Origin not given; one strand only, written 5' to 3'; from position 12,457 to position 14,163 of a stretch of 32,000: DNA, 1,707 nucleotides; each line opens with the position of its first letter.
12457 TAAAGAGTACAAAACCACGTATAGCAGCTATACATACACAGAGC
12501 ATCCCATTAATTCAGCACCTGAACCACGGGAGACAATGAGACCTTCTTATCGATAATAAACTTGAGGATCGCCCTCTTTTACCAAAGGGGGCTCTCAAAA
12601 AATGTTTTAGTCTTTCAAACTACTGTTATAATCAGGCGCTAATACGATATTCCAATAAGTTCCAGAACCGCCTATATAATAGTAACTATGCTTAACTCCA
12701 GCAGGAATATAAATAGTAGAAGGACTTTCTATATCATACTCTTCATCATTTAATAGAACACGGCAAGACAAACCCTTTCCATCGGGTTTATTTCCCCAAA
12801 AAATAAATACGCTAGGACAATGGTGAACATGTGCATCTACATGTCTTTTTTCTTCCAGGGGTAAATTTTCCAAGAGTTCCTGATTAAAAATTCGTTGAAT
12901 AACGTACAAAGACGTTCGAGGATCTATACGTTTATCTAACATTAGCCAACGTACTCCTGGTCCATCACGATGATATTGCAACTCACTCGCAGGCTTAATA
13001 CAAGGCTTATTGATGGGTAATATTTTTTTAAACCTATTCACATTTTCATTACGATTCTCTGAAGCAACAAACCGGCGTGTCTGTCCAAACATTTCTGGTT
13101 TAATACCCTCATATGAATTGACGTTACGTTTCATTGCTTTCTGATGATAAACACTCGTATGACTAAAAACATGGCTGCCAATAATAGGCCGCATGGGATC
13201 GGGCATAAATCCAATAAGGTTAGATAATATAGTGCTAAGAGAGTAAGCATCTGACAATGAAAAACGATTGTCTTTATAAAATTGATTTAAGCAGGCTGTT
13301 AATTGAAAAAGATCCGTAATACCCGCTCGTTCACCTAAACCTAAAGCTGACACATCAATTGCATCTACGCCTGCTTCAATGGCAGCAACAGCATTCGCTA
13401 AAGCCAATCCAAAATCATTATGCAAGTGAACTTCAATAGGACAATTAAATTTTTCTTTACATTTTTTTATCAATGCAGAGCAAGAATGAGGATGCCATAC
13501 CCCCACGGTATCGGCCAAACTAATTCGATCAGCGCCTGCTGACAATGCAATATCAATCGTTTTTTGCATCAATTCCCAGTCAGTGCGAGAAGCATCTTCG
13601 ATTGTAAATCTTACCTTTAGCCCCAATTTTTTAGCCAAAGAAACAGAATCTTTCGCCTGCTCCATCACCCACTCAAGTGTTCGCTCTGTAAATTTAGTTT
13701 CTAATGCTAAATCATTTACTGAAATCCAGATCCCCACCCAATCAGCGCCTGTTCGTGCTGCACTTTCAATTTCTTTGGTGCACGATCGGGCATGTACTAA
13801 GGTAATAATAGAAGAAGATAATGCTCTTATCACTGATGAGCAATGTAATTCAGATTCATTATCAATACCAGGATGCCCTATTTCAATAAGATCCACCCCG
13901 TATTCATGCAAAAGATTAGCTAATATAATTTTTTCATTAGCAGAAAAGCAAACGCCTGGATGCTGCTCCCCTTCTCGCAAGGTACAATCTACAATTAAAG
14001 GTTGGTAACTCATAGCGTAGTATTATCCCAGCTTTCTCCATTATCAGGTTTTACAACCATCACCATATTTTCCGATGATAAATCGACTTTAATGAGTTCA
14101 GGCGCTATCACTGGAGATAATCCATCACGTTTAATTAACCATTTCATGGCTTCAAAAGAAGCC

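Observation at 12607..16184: Orphan operon: Ala-rich small protein, two tandem ThiF/E1-like adenylyltransferases, and a LeuA/NifV-type synthase fused to a cupin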

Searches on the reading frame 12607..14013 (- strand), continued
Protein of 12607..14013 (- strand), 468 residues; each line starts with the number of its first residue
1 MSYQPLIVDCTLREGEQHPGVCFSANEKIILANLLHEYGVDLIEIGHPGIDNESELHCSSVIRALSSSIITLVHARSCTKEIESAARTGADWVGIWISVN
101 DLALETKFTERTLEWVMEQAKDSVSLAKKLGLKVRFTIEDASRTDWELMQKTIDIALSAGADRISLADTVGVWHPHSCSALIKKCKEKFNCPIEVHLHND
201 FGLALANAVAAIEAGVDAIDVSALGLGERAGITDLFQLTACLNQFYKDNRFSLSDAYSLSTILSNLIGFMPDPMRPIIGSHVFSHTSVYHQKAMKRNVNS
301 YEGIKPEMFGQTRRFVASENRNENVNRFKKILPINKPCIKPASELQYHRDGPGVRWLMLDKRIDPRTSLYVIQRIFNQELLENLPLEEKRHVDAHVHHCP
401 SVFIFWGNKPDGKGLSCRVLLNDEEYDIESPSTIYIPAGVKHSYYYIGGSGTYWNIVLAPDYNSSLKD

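Call 48: search_protein_families(library=ncbifam, proteins=[L003:6937-8001:+, L001:6940-8004:+, L001:6488-6925:+, L087:5913-7004:+], max_evalue=0.001)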
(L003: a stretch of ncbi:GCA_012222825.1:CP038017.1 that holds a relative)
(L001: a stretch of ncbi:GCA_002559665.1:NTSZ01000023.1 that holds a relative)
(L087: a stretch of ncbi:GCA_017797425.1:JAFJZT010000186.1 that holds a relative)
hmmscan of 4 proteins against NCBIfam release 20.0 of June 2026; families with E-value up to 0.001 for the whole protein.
L003:6937-8001:+ (354 aa): 13 families
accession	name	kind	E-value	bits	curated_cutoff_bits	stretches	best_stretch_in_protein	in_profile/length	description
NF050089.1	i_nPHAscl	equivalog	1.2e-12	47.6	300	1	91-189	36-118/288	intracellular short-chain-length polyhydroxyalkanoate depolymerase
TIGR01250.1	pro_imino_pep_2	subfamily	5.5e-07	29.4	167.65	1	94-191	47-132/288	proline iminopeptidase-family hydrolase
NF051488.1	bifunc_PcaDC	exception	7.7e-07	28.6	390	0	118-188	40-111/375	bifunctional 3-oxoadipate enol-lactonase/4-carboxymuconolactone decarboxylase PcaDC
TIGR01738.1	bioH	equivalog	8.4e-07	28.9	206.95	1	135-334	46-229/245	pimeloyl-ACP methyl ester esterase BioH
TIGR02427.1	protocat_pcaD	equivalog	2.5e-06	27.1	255.85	0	132-187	55-111/251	3-oxoadipate enol-lactonase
NF011457.0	PRK14875.1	equivalog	7.1e-06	25.2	307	1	131-324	174-346/372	acetoin dehydrogenase dihydrolipoyllysine-residue acetyltransferase subunit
TIGR01836.1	PHA_synth_III_C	subfamily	1.4e-05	24.3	365.3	1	37-235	30-211/350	class III poly(R)-hydroxyalkanoic acid synthase subunit PhaC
NF002043.0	PRK00870.1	subfamily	2.6e-05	23.8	265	0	92-188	65-148/302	haloalkane dehalogenase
NF045945.1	ProImpepLactob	equivalog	6.3e-05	22.6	400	1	92-353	46-292/293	proline iminopeptidase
TIGR01249.1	pro_imino_pep_1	equivalog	7.6e-05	22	259.75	1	141-242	81-184/307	prolyl aminopeptidase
TIGR03695.1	menH_SHCHC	equivalog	0.00018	21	208.55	0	135-188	50-104/252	2-succinyl-6-hydroxy-2,4-cyclohexadiene-1-carboxylate synthase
NF008019.0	PRK10749.1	equivalog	0.00044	19.3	362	0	55-196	41-172/335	lysophospholipase L2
NF041096.1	esterase_EstD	equivalog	0.00085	18.5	600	0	137-186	223-271/421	esterase EstD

L001:6940-8004:+ (354 aa): 25 families
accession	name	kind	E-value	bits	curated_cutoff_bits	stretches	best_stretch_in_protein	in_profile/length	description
NF050089.1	i_nPHAscl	equivalog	1.7e-18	66.7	300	1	96-198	41-129/288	intracellular short-chain-length polyhydroxyalkanoate depolymerase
NF047920.1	lactonase_UilS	equivalog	1.4e-11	44.6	400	2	82-169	37-114/285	UilS family quorum-quenching N-acyl-homoserine lactonase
NF008019.0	PRK10749.1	equivalog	3.7e-11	42.6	362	1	96-195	78-173/335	lysophospholipase L2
TIGR01250.1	pro_imino_pep_2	subfamily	8e-11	42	167.65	1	94-346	47-287/288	proline iminopeptidase-family hydrolase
NF045632.1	hydroxlase_HsaD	equivalog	9.3e-11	41.2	400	1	95-335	60-278/290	4,5:9,10-diseco-3-hydroxy-5,9,17-trioxoandrosta-1(10),2-diene-4-oate hydrolase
TIGR01738.1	bioH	equivalog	1.7e-10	41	206.95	1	138-327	51-227/245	pimeloyl-ACP methyl ester esterase BioH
NF051488.1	bifunc_PcaDC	exception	3.3e-10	39.7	390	1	102-184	41-109/375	bifunctional 3-oxoadipate enol-lactonase/4-carboxymuconolactone decarboxylase PcaDC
NF011457.0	PRK14875.1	equivalog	8.2e-09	34.9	307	1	135-183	180-228/372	acetoin dehydrogenase dihydrolipoyllysine-residue acetyltransferase subunit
TIGR03343.1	biphenyl_bphD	equivalog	1.2e-08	34.5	462.15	1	143-336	91-271/282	2-hydroxy-6-oxo-6-phenylhexa-2,4-dienoate hydrolase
TIGR02427.1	protocat_pcaD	equivalog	8e-08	32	255.85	0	100-184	40-110/251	3-oxoadipate enol-lactonase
TIGR03695.1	menH_SHCHC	equivalog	1.4e-07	31.2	208.55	1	132-190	50-108/252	2-succinyl-6-hydroxy-2,4-cyclohexadiene-1-carboxylate synthase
NF051487.1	bifunc_PcaCD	exception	3e-07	29.9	430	0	284-346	349-411/413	bifunctional 4-carboxymuconolactone decarboxylase/3-oxoadipate enol-lactonase PcaCD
NF004514.1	PRK05855.1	equivalog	3.4e-07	29.2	455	1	99-353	48-294/578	SDR family oxidoreductase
NF052610.1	macro_16_ester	equivalog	1.6e-06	27.7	420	1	149-326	90-260/281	alpha/beta fold macrolide esterase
NF045948.1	ProImpepThrmp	equivalog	2.4e-06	27.2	500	1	146-347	87-288/291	proline iminopeptidase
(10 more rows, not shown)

L001:6488-6925:+ (145 aa): 0 families

L087:5913-7004:+ (363 aa): 17 families
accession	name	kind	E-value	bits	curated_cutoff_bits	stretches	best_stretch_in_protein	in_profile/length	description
NF050089.1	i_nPHAscl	equivalog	4.7e-14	52.1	300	1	109-201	41-119/288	intracellular short-chain-length polyhydroxyalkanoate depolymerase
TIGR02427.1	protocat_pcaD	equivalog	1.7e-08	34.1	255.85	1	141-207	54-120/251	3-oxoadipate enol-lactonase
NF051488.1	bifunc_PcaDC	exception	5.2e-08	32.4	390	1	113-203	39-115/375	bifunctional 3-oxoadipate enol-lactonase/4-carboxymuconolactone decarboxylase PcaDC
TIGR01249.1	pro_imino_pep_1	equivalog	3.2e-07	29.8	259.75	1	118-198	59-127/307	prolyl aminopeptidase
NF004514.1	PRK05855.1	equivalog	3.8e-07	29.1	455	1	112-349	48-277/578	SDR family oxidoreductase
NF008019.0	PRK10749.1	equivalog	1.3e-06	27.6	362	1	110-206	79-171/335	lysophospholipase L2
TIGR01250.1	pro_imino_pep_2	subfamily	1.8e-06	27.8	167.65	1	105-202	45-132/288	proline iminopeptidase-family hydrolase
NF047920.1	lactonase_UilS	equivalog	3.4e-06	27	400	0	104-187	44-119/285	UilS family quorum-quenching N-acyl-homoserine lactonase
NF045632.1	hydroxlase_HsaD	equivalog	4.1e-06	25.9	400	1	107-348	59-277/290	4,5:9,10-diseco-3-hydroxy-5,9,17-trioxoandrosta-1(10),2-diene-4-oate hydrolase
NF002043.0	PRK00870.1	subfamily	4.6e-06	26.3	265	1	106-232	67-181/302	haloalkane dehalogenase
TIGR01738.1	bioH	equivalog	1.6e-05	24.6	206.95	1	151-202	51-101/245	pimeloyl-ACP methyl ester esterase BioH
NF041759.1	mac_hydro_EstT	equivalog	2.6e-05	23.6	450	1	107-198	45-125/278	macrolide hydrolase EstT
NF045945.1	ProImpepLactob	equivalog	8.5e-05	22.2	400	0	158-360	89-283/293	proline iminopeptidase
TIGR03695.1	menH_SHCHC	equivalog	0.0001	21.8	208.55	1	154-204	59-109/252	2-succinyl-6-hydroxy-2,4-cyclohexadiene-1-carboxylate synthase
TIGR01836.1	PHA_synth_III_C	subfamily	0.00014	21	365.3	1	142-206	111-176/350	class III poly(R)-hydroxyalkanoic acid synthase subunit PhaC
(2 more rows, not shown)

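Call 64: search_protein_families(library=pfam, proteins=[L010:6968-8047:+, L010:5508-6431:-, L010:4196-4993:-, L010:3312-4193:-, L010:844-2544:-, L010:8710-10356:-], max_evalue=0.0001)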
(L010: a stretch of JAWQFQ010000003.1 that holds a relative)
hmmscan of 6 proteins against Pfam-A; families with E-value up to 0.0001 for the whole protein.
L010:6968-8047:+ (359 aa): 2 families
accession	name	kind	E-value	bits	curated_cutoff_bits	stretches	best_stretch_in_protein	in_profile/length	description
PF00682.25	HMGL-like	-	1.8e-61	208.2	29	1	12-267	1-257/260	HMGL-like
PF22617.1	HCS_D2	-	3e-08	34.3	27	1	284-321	1-38/82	Homocitrate synthase post-HMGL domain-like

L010:5508-6431:- (307 aa): 1 family
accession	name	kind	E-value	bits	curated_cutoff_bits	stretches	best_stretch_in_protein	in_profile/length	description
PF04055.27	Radical_SAM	-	6e-11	43.2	29.5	1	52-229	2-158/166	Radical SAM superfamily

L010:4196-4993:- (265 aa): 0 families

L010:3312-4193:- (293 aa): 1 family
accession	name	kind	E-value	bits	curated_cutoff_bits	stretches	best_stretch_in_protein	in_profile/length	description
PF01774.22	UreD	-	9.3e-65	218.9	27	1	60-262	1-199/201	UreD urease accessory protein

L010:844-2544:- (566 aa): 3 families
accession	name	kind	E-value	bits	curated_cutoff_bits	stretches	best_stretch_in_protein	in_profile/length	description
PF01979.26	Amidohydro_1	-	3.2e-87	293.4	25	1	127-452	1-340/345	Amidohydrolase family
PF00449.26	Urease_alpha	-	1.3e-56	190.6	23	1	4-120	2-120/121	Urease alpha-subunit, N-terminal domain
PF07969.17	Amidohydro_3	-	4.1e-09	36.9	29.7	1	172-450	184-468/472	Amidohydrolase family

L010:8710-10356:- (548 aa): 1 family
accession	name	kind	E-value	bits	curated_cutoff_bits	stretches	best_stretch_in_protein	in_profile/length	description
PF00118.29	Cpn60_TCP1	-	9.7e-81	272.3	34.3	1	25-528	1-490/490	TCP-1/cpn60 chaperonin family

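Call 65: find_encoding_contigs(protein=P0117, flank=7000, max_places=1)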
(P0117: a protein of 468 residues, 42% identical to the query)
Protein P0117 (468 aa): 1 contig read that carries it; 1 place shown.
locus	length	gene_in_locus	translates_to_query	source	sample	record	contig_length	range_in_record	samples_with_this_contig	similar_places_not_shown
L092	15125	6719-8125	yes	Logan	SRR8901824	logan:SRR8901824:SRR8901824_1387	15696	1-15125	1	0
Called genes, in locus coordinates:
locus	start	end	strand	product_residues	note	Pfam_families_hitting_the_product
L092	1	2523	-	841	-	?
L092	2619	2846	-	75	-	PF03621:MbtH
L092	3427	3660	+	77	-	PF00550:PP-binding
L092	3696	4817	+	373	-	PF02771:Acyl-CoA_dh_N, PF00441:Acyl-CoA_dh_1, PF08028:Acyl-CoA_dh_2 (weak)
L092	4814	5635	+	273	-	PF00587:tRNA-synt_2b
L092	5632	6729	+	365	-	PF02668:TauD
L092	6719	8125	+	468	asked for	PF00682:HMGL-like, PF22617:HCS_D2 (weak)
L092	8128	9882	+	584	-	PF13522:GATase_6 (weak), PF13537:GATase_7, PF00733:Asn_synthase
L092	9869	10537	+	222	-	PF02230:Abhydrolase_2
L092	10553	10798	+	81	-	-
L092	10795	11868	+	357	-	PF10094:DUF2332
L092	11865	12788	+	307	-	-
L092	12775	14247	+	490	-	PF00501:AMP-binding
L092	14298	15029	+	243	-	PF05721:PhyH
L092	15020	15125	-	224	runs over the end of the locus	?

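Call 66: find_encoding_contigs(protein=P0116, flank=7000, max_places=1)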
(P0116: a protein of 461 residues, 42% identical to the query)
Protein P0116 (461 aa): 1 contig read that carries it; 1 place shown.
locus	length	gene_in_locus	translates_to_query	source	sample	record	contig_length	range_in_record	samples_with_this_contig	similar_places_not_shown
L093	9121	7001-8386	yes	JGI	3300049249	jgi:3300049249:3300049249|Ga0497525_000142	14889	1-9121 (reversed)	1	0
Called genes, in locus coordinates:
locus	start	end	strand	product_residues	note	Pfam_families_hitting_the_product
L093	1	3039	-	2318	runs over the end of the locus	PF00668:Condensation, PF00501:AMP-binding, PF13193:AMP-binding_C, PF00550:PP-binding, PF00668:Condensation, PF00501:AMP-binding, PF13193:AMP-binding_C, PF00550:PP-binding, +1 more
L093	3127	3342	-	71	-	PF03621:MbtH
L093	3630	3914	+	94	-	PF00550:PP-binding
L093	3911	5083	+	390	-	PF02771:Acyl-CoA_dh_N, PF00441:Acyl-CoA_dh_1, PF08028:Acyl-CoA_dh_2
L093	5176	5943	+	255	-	PF00587:tRNA-synt_2b (weak)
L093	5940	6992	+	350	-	PF02668:TauD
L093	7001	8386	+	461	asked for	PF00682:HMGL-like, PF22617:HCS_D2 (weak)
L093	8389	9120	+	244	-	?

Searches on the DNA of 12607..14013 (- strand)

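Call 45: search_rna_families(sources=[L001, L003, L006, L007, L008, L009, L011, L086, L087, L088], threshold=gathering)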
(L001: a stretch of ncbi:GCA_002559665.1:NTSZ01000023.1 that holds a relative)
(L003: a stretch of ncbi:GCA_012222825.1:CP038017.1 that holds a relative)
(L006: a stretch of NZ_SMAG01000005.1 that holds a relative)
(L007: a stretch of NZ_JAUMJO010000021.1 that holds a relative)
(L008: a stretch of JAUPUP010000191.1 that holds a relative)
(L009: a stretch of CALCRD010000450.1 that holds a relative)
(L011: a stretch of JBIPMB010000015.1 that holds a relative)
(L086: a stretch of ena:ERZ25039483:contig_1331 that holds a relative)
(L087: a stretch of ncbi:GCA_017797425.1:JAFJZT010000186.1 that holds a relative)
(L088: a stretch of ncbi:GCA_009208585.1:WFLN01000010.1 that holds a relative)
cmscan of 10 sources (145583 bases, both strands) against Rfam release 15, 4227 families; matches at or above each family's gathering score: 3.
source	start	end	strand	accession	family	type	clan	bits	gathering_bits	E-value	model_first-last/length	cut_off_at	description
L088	2748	2819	+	RF00005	tRNA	Gene; tRNA;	CL00001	66.9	29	5e-12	1-71/71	no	tRNA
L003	380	486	-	RF00059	TPP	Cis-reg; riboswitch;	-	66.3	54.3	1.8e-10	1-105/105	no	TPP riboswitch aptamer (THI element)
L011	7327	7410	+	RF00005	tRNA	Gene; tRNA;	CL00001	52.7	29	4.2e-08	1-71/71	no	tRNA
